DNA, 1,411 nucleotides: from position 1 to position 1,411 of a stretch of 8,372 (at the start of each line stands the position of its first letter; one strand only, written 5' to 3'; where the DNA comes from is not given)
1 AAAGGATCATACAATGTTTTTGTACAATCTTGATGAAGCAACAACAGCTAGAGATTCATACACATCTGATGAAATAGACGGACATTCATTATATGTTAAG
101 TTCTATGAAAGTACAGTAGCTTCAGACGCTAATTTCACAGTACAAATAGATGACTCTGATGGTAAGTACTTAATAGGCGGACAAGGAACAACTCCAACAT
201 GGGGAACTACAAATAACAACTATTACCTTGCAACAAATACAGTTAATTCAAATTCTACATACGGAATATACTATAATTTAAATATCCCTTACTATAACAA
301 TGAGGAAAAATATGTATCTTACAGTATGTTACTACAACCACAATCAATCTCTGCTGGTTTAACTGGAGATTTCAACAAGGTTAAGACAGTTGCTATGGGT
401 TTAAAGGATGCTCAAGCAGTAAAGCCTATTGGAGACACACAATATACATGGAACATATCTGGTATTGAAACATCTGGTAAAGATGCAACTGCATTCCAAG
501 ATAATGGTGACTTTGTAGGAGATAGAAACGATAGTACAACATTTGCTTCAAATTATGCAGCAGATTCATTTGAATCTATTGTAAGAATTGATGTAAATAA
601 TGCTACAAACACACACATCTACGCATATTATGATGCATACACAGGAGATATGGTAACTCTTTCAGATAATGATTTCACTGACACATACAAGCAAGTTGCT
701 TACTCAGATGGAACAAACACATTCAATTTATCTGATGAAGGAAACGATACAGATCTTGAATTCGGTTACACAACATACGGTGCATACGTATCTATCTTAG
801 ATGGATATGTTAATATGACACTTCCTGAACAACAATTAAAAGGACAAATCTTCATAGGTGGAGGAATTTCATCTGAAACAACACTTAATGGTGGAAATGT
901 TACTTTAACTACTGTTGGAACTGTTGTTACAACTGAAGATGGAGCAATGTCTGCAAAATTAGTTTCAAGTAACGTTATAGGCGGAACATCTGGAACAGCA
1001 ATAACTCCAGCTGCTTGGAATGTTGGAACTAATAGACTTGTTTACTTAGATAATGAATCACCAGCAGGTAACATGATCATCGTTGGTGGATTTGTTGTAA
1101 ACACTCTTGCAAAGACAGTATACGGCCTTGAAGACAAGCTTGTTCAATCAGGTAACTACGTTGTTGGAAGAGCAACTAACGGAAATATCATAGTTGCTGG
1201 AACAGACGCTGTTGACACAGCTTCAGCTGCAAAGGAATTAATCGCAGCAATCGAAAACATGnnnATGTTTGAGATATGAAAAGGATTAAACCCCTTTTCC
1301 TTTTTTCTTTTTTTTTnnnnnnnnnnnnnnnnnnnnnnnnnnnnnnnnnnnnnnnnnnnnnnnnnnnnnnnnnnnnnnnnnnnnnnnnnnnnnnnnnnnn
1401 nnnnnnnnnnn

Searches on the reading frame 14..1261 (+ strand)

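Call 3: search_protein_families(library=pfam, proteins=[window:14-1261:+], max_evalue=0.01)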
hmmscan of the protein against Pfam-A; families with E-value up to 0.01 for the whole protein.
window:14-1261:+ (416 aa): 1 family
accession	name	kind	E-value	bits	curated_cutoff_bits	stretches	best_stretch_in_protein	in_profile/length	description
PF05124.17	S_layer_C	-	9e-05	22.6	23.9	1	330-412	84-176/177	S-layer like family, outer domain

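Call 4: search_protein_families(library=ncbifam, proteins=[window:14-1261:+], max_evalue=0.01)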
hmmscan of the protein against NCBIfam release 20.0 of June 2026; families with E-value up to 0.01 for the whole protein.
window:14-1261:+ (416 aa): 0 families
